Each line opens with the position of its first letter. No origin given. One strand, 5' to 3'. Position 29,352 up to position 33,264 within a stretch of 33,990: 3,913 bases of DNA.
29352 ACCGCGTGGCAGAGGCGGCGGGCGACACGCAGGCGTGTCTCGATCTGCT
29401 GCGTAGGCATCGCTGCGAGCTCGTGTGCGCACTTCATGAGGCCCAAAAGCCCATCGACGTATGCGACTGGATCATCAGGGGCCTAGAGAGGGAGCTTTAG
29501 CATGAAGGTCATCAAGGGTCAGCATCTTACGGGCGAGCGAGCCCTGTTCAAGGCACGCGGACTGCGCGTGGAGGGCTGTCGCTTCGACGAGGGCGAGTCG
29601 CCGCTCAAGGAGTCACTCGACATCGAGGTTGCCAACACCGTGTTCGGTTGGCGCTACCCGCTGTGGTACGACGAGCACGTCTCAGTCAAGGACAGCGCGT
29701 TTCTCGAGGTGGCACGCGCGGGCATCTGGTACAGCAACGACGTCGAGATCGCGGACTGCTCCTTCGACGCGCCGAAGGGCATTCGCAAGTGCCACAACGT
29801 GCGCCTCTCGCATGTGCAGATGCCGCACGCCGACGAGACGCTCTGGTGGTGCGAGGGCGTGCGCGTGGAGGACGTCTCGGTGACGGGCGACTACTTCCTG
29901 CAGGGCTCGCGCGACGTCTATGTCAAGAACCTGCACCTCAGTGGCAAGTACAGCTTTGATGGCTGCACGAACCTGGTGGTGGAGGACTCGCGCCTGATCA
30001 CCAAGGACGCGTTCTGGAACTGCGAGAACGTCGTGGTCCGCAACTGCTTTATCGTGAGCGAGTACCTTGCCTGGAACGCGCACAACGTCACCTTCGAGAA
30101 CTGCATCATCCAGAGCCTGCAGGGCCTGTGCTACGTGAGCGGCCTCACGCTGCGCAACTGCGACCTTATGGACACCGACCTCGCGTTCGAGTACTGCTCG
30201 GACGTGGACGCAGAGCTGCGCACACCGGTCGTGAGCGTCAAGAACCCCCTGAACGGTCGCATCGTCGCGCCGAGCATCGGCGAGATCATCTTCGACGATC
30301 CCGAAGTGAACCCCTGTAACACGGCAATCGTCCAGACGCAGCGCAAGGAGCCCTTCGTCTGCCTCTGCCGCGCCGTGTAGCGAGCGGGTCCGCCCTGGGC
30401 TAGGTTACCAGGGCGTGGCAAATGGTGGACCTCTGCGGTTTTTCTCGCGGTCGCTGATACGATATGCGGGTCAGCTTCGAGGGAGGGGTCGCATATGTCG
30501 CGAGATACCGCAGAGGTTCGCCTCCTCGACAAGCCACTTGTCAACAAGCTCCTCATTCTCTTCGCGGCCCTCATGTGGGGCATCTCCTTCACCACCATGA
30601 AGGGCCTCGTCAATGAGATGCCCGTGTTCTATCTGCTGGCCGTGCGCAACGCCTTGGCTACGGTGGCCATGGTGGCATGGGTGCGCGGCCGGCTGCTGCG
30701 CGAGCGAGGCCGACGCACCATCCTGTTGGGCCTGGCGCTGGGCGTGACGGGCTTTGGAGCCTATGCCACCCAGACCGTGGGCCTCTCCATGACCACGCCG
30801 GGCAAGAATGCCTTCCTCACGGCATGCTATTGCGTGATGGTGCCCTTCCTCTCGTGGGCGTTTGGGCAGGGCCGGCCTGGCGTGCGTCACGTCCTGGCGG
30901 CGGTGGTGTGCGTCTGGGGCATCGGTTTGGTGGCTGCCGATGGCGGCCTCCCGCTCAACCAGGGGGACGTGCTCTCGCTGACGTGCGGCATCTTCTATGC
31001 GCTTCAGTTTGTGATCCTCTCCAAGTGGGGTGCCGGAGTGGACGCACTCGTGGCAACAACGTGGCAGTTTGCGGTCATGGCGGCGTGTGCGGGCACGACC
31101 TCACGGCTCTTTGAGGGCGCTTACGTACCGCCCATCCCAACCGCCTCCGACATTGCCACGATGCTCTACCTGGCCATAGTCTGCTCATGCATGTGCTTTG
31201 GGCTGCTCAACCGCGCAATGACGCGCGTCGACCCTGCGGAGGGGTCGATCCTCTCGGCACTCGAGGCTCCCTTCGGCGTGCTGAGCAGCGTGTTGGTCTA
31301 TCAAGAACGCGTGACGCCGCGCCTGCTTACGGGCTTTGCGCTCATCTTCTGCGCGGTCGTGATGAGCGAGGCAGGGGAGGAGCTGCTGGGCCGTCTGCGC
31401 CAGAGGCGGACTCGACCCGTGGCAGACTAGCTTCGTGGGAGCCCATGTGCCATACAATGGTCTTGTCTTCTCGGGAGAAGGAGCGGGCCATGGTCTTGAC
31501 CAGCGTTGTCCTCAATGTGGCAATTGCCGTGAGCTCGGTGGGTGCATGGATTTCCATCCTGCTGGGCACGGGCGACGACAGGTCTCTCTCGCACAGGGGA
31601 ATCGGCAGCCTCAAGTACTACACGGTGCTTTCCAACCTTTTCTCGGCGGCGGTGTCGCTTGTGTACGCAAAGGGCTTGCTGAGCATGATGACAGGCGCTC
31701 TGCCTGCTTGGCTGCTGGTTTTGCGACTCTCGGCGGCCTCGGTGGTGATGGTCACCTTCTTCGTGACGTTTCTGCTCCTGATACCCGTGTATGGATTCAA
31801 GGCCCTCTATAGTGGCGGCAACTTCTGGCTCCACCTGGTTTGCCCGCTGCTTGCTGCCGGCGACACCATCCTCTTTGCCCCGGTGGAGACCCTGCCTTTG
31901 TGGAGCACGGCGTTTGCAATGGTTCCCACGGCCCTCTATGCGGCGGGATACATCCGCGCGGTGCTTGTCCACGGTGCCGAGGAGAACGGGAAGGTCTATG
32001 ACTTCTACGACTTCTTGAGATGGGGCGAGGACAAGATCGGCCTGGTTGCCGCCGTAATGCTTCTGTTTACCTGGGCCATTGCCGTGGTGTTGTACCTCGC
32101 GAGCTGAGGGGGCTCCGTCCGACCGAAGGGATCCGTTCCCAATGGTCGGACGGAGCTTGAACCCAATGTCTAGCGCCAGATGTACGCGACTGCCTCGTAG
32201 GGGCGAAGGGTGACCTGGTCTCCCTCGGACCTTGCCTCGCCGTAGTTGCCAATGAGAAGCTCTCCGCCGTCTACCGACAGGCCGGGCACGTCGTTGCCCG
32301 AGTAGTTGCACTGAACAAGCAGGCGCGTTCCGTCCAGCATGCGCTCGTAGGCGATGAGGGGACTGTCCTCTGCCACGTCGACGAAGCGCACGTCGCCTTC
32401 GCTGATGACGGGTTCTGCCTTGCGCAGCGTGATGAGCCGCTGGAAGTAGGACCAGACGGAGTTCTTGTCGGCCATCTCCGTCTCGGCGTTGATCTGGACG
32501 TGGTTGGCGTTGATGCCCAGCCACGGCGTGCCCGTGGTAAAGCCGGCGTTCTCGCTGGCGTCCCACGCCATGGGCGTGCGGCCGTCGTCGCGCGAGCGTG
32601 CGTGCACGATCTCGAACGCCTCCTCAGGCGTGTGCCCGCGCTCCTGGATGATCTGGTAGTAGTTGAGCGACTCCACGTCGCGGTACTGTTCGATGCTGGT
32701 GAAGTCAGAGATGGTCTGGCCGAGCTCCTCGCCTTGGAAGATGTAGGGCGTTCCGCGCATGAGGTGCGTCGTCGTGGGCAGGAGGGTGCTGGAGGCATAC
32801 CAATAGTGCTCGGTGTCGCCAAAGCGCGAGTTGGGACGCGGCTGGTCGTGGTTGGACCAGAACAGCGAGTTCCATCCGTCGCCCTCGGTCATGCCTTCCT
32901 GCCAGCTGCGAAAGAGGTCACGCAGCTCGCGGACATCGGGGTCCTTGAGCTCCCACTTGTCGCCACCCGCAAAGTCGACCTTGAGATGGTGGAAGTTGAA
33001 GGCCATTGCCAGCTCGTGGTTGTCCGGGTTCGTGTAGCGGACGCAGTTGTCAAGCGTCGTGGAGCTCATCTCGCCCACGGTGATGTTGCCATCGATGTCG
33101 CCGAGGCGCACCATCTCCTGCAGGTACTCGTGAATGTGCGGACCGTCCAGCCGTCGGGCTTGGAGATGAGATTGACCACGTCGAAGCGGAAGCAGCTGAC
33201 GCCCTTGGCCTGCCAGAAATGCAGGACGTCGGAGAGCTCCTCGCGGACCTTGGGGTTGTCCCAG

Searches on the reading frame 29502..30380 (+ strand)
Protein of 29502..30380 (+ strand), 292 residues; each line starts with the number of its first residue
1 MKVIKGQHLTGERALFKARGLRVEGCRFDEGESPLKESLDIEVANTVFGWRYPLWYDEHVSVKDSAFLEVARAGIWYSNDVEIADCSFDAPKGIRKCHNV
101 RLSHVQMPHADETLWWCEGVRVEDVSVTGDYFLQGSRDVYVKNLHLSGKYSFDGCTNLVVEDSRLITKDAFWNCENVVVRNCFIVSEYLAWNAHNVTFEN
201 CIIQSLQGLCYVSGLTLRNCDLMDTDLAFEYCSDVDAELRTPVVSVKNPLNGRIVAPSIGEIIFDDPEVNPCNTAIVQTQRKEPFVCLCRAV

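Call 77: search_protein_families(library=pfam, proteins=[window:29502-30380:+], max_evalue=0.001)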
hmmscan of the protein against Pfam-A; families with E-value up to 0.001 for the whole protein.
window:29502-30380:+ (292 aa): 2 families
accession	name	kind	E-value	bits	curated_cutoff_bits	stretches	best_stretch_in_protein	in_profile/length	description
PF12541.14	DUF3737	-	3.2e-113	377.9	23.9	1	3-276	2-274/275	Protein of unknown function (DUF3737)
PF13229.12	Beta_helix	-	0.0003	20.9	25.9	0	170-225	50-113/158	Right handed beta helix region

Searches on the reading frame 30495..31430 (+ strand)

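Call 77: search_protein_families(library=pfam, proteins=[window:30495-31430:+], max_evalue=0.001)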
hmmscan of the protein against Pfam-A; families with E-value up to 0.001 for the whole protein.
window:30495-31430:+ (311 aa): 1 family
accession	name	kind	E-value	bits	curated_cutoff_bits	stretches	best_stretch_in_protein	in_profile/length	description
PF00892.27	EamA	-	3.2e-31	108.8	28.2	2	19-146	5-133/135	EamA-like transporter family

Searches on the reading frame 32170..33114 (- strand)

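Call 77: search_protein_families(library=pfam, proteins=[window:32170-33114:-], max_evalue=0.001)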
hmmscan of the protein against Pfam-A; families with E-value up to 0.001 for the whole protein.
window:32170-33114:- (314 aa): 3 families
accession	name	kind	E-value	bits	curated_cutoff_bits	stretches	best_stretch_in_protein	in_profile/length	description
PF00128.31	Alpha-amylase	-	1.2e-55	190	22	1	10-240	235-446/446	Alpha amylase, catalytic domain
PF11941.14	DUF3459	-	6.9e-08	33.2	22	1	225-310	3-89/90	Domain of unknown function (DUF3459)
PF23915.1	SusG_C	-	7e-05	23.5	27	1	254-309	2-61/62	Alpha-amylase SusG C-terminal domain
